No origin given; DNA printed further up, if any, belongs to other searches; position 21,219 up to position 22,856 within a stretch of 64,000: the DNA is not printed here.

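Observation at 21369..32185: Five tandem genes encoding eight copies of an unassigned ~400-aa secreted module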

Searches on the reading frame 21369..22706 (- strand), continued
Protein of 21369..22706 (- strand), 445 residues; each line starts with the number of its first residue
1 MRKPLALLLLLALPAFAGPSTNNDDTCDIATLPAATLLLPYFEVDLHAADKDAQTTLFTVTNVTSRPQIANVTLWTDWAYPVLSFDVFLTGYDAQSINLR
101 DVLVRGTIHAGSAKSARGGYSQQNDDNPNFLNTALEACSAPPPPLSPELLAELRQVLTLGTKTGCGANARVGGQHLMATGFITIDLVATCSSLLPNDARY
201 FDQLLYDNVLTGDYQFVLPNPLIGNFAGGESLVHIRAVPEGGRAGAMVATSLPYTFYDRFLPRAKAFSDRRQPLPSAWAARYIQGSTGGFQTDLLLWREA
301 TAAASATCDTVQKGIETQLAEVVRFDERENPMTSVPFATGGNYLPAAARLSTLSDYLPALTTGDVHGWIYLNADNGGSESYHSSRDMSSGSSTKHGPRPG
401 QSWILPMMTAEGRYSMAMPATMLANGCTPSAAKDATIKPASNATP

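Call 30: find_related_loci(query=A1, collection=genome_contigs, flank=10000)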
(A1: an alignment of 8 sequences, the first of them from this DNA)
Query A1 (410 aa) in genome_contigs; peptide patterns used: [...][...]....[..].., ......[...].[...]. (x = any residue, [..] = any of these).
598 stretches matched a pattern (row limit reached: there are more); 564 encode a relative of the query (tblastn E <= 1e-3); the best 80 are kept; 79 distinct loci.
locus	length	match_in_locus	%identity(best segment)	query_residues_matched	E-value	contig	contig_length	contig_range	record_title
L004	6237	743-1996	50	2-410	3e-128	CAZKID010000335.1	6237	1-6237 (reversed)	MAG TPA_asm: uncultured Thermoanaerobaculia bacterium isolate binchicken_co185_41 genome assembly, contig: NODE_25704_le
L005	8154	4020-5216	50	3-408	1e-123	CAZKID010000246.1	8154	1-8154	MAG TPA_asm: uncultured Thermoanaerobaculia bacterium isolate binchicken_co185_41 genome assembly, contig: NODE_16314_le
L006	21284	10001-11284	48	1-410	4e-119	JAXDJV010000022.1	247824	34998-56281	MAG: Acidobacteriota bacterium isolate BP_58 scaffold_644436, whole genome shotgun sequence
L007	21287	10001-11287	48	1-410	1e-118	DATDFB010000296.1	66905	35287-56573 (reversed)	MAG TPA_asm: Thermoanaerobaculia bacterium isolate SMAG_U215 k141_432922, whole genome shotgun sequence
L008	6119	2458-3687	50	1-410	1e-115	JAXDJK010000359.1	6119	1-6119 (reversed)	MAG: Acidobacteriota bacterium isolate BP_57 scaffold_2762463, whole genome shotgun sequence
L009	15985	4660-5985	46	1-408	4e-114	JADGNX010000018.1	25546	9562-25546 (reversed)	MAG: Thermoanaerobaculia bacterium isolate Chersky.13_21 contig-100_213, whole genome shotgun sequence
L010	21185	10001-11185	49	4-410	2e-113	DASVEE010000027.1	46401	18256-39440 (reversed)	MAG TPA_asm: Thermoanaerobaculia bacterium isolate SMAG_U2052 k141_448777, whole genome shotgun sequence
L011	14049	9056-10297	49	1-408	1e-112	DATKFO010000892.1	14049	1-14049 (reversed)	MAG TPA_asm: Thermoanaerobaculia bacterium isolate SMAG_U14527 k141_5949617, whole genome shotgun sequence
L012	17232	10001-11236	46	1-408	2e-112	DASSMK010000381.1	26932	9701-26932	MAG TPA_asm: Thermoanaerobaculia bacterium isolate SMAG_U1196 k141_380041, whole genome shotgun sequence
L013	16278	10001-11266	45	1-410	3e-112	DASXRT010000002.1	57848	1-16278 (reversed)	MAG TPA_asm: Thermoanaerobaculia bacterium isolate SMAG_U4647 k141_413796, whole genome shotgun sequence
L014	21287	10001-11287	47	1-410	9e-112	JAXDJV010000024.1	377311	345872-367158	MAG: Acidobacteriota bacterium isolate BP_58 scaffold_2704148, whole genome shotgun sequence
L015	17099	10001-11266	44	1-410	2e-111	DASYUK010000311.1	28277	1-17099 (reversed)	MAG TPA_asm: Thermoanaerobaculia bacterium isolate SMAG_U4593 k141_224095, whole genome shotgun sequence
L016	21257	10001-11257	45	1-410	2e-110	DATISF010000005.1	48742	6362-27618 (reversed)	MAG TPA_asm: Thermoanaerobaculia bacterium isolate SMAG_U15922 k141_902002, whole genome shotgun sequence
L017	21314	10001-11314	45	1-408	2e-110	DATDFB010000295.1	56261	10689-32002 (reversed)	MAG TPA_asm: Thermoanaerobaculia bacterium isolate SMAG_U215 k141_310650, whole genome shotgun sequence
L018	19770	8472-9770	48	2-410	5e-110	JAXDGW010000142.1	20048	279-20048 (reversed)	MAG: Thermoanaerobaculia bacterium isolate BP_51 scaffold_1827820, whole genome shotgun sequence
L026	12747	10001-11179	47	1-410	1e-107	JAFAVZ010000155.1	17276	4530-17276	MAG: Acidobacteriota bacterium isolate CP_BM_RX_49 BM_RX_k147_6111657, whole genome shotgun sequence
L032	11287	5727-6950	46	1-408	5e-106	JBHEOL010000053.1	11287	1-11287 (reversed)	MAG: Thermoanaerobaculia bacterium isolate S6_bin.32.orig S6_k141_141492, whole genome shotgun sequence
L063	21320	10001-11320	43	1-408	1e-96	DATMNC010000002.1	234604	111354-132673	MAG TPA_asm: Thermoanaerobaculia bacterium isolate SMAG_U12840 k141_721773, whole genome shotgun sequence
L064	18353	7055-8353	46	2-410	3e-106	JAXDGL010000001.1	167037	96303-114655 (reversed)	MAG: Thermoanaerobaculia bacterium isolate BP_50 scaffold_926188, whole genome shotgun sequence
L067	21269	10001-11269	42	1-410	3e-95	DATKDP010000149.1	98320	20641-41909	MAG TPA_asm: Thermoanaerobaculia bacterium isolate SMAG_U14476 k141_2848949, whole genome shotgun sequence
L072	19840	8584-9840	43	7-408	4e-92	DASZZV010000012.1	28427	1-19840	MAG TPA_asm: Thermoanaerobaculia bacterium isolate SMAG_U6245 k141_177963, whole genome shotgun sequence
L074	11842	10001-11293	43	1-408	6e-89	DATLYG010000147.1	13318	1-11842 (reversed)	MAG TPA_asm: Thermoanaerobaculia bacterium isolate SMAG_U13266 k141_488379, whole genome shotgun sequence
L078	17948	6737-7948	42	1-408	3e-88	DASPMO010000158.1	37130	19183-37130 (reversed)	MAG TPA_asm: Thermoanaerobaculia bacterium isolate SMAG_U12094 k141_395709, whole genome shotgun sequence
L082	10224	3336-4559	42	1-409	2e-87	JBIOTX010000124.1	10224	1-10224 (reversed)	MAG: Thermoanaerobaculia bacterium isolate MAG149 k127_1881063, whole genome shotgun sequence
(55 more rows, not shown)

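Call 34: search_protein_families(library=pfam, proteins=[L082:4667-10180:+, L011:6665-8731:-, L032:2668-5322:+, L074:6447-7595:-, L067:5611-6645:+, L078:1440-3320:-, L072:4439-5611:-, L009:2979-3431:-, L026:5157-7118:+], max_evalue=0.001)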
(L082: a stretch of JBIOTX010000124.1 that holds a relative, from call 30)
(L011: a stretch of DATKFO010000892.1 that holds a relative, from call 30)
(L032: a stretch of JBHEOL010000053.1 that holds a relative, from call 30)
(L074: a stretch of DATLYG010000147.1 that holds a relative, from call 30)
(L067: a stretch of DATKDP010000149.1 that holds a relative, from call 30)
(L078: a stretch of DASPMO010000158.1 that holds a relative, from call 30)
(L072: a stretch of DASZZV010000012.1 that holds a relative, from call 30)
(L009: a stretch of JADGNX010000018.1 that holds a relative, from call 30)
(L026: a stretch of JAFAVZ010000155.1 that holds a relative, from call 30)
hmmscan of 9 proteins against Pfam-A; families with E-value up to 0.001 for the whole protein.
L082:4667-10180:+ (1838 aa): 5 families
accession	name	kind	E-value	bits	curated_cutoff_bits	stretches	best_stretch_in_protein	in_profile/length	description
PF18911.6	PKD_4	-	3.5e-46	155.6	27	4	1085-1150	15-81/85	PKD domain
PF00801.26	PKD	-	5.8e-42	142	23.5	4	1282-1346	11-69/80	PKD domain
PF18981.6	InlK_D3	-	0.00012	22.5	25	0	1329-1346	45-62/75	Internalin K domain (D3/D4)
PF20148.4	DUF6531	-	0.00015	22.5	24.1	0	1696-1719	23-46/74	Domain of unknown function (DUF6531)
PF18986.5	DUF5719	-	0.00057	19.5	26.2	0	1729-1829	47-146/319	Family of unknown function (DUF5719)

L011:6665-8731:- (689 aa): 0 families

L032:2668-5322:+ (885 aa): 2 families
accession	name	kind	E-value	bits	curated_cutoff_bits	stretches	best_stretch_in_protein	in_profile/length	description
PF13517.12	FG-GAP_3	-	1.4e-35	122.2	26.9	2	515-579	1-61/61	FG-GAP-like repeat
PF01839.29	FG-GAP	-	2.8e-20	72.2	22.1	1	563-581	4-22/37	FG-GAP repeat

L074:6447-7595:- (383 aa): 0 families

L067:5611-6645:+ (345 aa): 0 families

L078:1440-3320:- (627 aa): 0 families

L072:4439-5611:- (391 aa): 9 families
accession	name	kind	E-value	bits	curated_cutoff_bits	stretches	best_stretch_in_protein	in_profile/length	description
PF07719.23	TPR_2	-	1.1e-17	63.1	27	2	107-138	2-33/34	Tetratricopeptide repeat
PF13424.12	TPR_12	-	5.9e-13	49.3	30.1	1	262-331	3-75/77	Tetratricopeptide repeat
PF00515.34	TPR_1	-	5.2e-12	45.5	27.8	0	107-138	2-33/34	Tetratricopeptide repeat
PF13432.12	TPR_16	-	3.6e-08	34.1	32.7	0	328-369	20-62/65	Tetratricopeptide repeat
PF13428.12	TPR_14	-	6.3e-08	33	23.5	0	107-139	2-34/44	Tetratricopeptide repeat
PF17874.7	TPR_MalT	-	4.4e-07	29.9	45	1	224-337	5-116/336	MalT-like TPR region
PF13174.12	TPR_6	-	9.4e-06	26.4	26.3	0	340-370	2-32/33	Tetratricopeptide repeat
PF13181.12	TPR_8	-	0.00029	21.2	25.7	0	111-138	6-33/34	Tetratricopeptide repeat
PF14559.12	TPR_19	-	0.00036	21.2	25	0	315-378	5-65/68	Tetratricopeptide repeat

L009:2979-3431:- (151 aa): 0 families

L026:5157-7118:+ (654 aa): 5 families
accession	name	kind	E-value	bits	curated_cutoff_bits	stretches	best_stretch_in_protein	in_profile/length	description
PF00535.33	Glycos_transf_2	-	1.3e-21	77.7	23.3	1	346-451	1-115/168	Glycosyl transferase family 2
PF13641.12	Glyco_tranf_2_3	-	9.1e-12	45.9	27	1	342-563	1-219/230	Glycosyltransferase like family 2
PF12804.13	NTP_transf_3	-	8.7e-05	23.2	27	1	349-442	18-113/160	MobA-like NTP transferase domain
PF13632.12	Glyco_trans_2_3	-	8.8e-05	22.8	27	1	419-561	2-131/198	Glycosyl transferase family group 2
PF10111.15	Glyco_tranf_2_2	-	0.00018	21.5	27.3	1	371-433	29-99/276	Glycosyltransferase like family 2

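Call 35: fold_search(model_id=the predicted structure, library=viral)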
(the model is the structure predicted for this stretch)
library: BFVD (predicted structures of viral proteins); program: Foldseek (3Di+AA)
matches with E <= 10: 542; with E <= 0.001: 0
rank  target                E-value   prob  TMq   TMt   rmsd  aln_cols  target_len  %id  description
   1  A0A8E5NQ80            7.9e-03  0.05  0.09  0.09  24.1       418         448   12  (no name in the UniProt tables at hand)
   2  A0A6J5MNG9            1.2e-02  0.13  0.15  0.17  20.4       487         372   10  Uncharacterized protein [uncultured Caudovirales phage]
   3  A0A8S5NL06            2.2e-02  0.05  0.11  0.10  24.9       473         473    8  Uncharacterized protein [Siphoviridae sp. ctK0l2]
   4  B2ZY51                3.4e-02  0.11  0.17  0.07  23.4       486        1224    8  Peptidase S74 domain-containing protein [Ralstonia phage phiRSL1]
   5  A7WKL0                3.8e-02  0.14  0.18  0.24  20.2       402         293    9  Uncharacterized protein [Betalipothrixvirus pozzuoliense]
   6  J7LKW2                4.5e-02  0.10  0.15  0.09  23.6       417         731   11  Capsid [Picalivirus B]
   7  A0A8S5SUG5            7.0e-02  0.10  0.12  0.11  22.7       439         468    7  Leucine rich repeat protein [Siphoviridae sp. ctqPo10]
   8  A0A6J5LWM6            8.3e-02  0.10  0.14  0.21  20.6       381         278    9  Uncharacterized protein (Fragment) [uncultured Caudovirales phage]
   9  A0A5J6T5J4            8.3e-02  0.05  0.14  0.05  31.7       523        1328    8  (no name in the UniProt tables at hand)
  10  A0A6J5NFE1            8.8e-02  0.06  0.12  0.06  22.0       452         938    9  GLEYA adhesin domain containing protein [uncultured Caudovirales phage]
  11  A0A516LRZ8            8.8e-02  0.05  0.13  0.12  22.8       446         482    7  (no name in the UniProt tables at hand)
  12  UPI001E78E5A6         8.8e-02  0.03  0.11  0.08  30.2       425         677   12  (no name look-up for this kind of identifier)
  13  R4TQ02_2              8.8e-02  0.03  0.11  0.05  28.5       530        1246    9  (no name in the UniProt tables at hand)
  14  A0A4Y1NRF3            9.3e-02  0.05  0.11  0.09  19.7       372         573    9  Tail spike protein [Erwinia phage vB_EhrS_59]
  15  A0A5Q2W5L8            1.2e-01  0.04  0.14  0.09  29.6       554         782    6  (no name in the UniProt tables at hand)
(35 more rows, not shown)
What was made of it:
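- Tried and rejected: Foldseek of the full model against the viral BFVD library: nothing (call 35).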

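Call 43: search_protein_families(library=pfam, proteins=[P0197, P0244, P0247, P0255, P0220, P0169, P0217, P0191, P0166, P0125], max_evalue=0.01)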
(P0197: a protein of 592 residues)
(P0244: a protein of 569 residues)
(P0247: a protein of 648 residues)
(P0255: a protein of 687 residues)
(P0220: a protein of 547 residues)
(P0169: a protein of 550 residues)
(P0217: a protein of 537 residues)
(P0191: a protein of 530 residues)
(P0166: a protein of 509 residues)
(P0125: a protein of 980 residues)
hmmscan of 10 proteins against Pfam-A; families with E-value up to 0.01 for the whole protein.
P0197 (592 aa): 0 families

P0244 (569 aa): 0 families

P0247 (648 aa): 0 families

P0255 (687 aa): 0 families

P0220 (547 aa): 0 families

P0169 (550 aa): 0 families

P0217 (537 aa): 2 families
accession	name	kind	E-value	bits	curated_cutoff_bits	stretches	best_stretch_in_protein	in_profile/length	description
PF04389.22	Peptidase_M28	-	1.4e-17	64.5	21.3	1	20-99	1-79/193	Peptidase family M28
PF01546.33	Peptidase_M20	-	0.0057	17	24.6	1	49-97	31-81/206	Peptidase family M20/M25/M40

P0191 (530 aa): 0 families

P0166 (509 aa): 0 families

P0125 (980 aa): 0 families

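Call 58: search_protein_families(library=pfam, proteins=[L063:904-2382:+, L063:3007-3714:+, L063:3885-4652:+, L063:4530-5564:-, L063:5561-6484:-, L063:6736-7650:+, L063:7683-9461:+, L063:11632-15576:+, L063:15672-16910:+, L063:17564-19501:-], max_evalue=0.001)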
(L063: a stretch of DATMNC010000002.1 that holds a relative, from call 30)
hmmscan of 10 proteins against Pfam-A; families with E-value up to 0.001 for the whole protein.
L063:904-2382:+ (492 aa): 1 family
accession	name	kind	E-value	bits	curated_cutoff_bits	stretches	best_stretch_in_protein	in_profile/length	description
PF00361.26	Proton_antipo_M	-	4.6e-75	253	21.5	1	129-419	3-292/294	NADH:quinone oxidoreductase/Mrp antiporter, TM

L063:3007-3714:+ (235 aa): 1 family
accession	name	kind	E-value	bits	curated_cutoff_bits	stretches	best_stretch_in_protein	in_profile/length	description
PF00119.25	ATP-synt_A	-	6.7e-47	160.6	33.9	1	32-226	2-216/217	ATP synthase A chain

L063:3885-4652:+ (255 aa): 0 families

L063:4530-5564:- (344 aa): 0 families

L063:5561-6484:- (307 aa): 16 families
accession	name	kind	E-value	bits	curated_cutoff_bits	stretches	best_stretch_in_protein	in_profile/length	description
PF07719.23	TPR_2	-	4.7e-17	61.1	27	1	256-286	3-33/34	Tetratricopeptide repeat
PF13424.12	TPR_12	-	5.2e-16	59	30.1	3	222-285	8-76/77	Tetratricopeptide repeat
PF00515.34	TPR_1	-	1.6e-12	47.1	27.8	0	256-280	3-27/34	Tetratricopeptide repeat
PF13428.12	TPR_14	-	1.1e-08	35.3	23.5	0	255-287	2-34/44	Tetratricopeptide repeat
PF13432.12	TPR_16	-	1.6e-08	35.3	32.7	1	227-286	7-63/65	Tetratricopeptide repeat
PF14559.12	TPR_19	-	3.1e-07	31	25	1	228-294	2-65/68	Tetratricopeptide repeat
PF13181.12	TPR_8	-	4e-06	27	25.7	0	256-286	3-33/34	Tetratricopeptide repeat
PF13176.12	TPR_7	-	4.5e-06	26.8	27.9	0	34-58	11-35/36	Tetratricopeptide repeat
PF14853.12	Fis1_TPR_C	-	1.2e-05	25.8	25.3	0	226-254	10-38/53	Fis1 C-terminal tetratricopeptide repeat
PF07721.20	TPR_4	-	7.3e-05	23.5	27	0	256-279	3-26/26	Tetratricopeptide repeat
PF12895.13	ANAPC3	-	9.7e-05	23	27.2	1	203-279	12-81/82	Anaphase-promoting complex, cyclosome, subunit 3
PF13374.12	TPR_10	-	0.00013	22.3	27.5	0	136-165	2-31/42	Tetratricopeptide repeat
PF17874.7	TPR_MalT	-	0.00016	21.5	45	0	231-296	15-82/336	MalT-like TPR region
PF13431.12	TPR_17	-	0.00028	21.4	24.4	0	138-157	15-34/34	Tetratricopeptide repeat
PF13525.12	YfiO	-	0.00028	21.1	25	0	181-266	7-91/203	Outer membrane lipoprotein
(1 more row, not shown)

L063:6736-7650:+ (304 aa): 1 family
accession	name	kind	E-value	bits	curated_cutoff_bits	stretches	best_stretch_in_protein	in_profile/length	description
PF01061.29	ABC2_membrane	-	2.5e-09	37.4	26.9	1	61-265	3-211/211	ABC-2 type transporter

L063:7683-9461:+ (592 aa): 3 families
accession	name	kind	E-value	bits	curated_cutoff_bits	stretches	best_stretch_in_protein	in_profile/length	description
PF13517.12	FG-GAP_3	-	2.3e-36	124.6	26.9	3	492-555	1-61/61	FG-GAP-like repeat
PF01839.29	FG-GAP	-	4.3e-24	84.4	22.1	1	538-575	3-37/37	FG-GAP repeat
PF16743.10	PliI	-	0.00031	20.9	27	0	539-564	61-86/123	Periplasmic lysozyme inhibitor of I-type lysozyme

L063:11632-15576:+ (1314 aa): 2 families
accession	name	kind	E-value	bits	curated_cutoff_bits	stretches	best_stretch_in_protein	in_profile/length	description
PF18911.6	PKD_4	-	6.1e-59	196.5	27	4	1227-1296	12-80/85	PKD domain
PF00801.26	PKD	-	1.1e-42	144.3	23.5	4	1228-1299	10-80/80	PKD domain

L063:15672-16910:+ (412 aa): 4 families
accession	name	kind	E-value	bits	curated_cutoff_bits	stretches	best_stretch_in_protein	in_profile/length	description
PF00005.33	ABC_tran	-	2.2e-21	77.3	25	1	43-175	1-136/137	ABC transporter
PF14524.12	Wzt_C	-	6.8e-10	39.5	30.4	1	265-391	10-142/143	Wzt C-terminal domain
PF13476.12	AAA_23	-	0.00037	21.6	27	1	44-77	11-43/201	AAA domain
PF13555.12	AAA_29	-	0.0007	19.7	27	0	45-70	14-39/61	P-loop containing region of AAA domain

L063:17564-19501:- (645 aa): 0 families
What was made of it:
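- The operon neighbours are large FG-GAP and PKD surface proteins (call 58).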
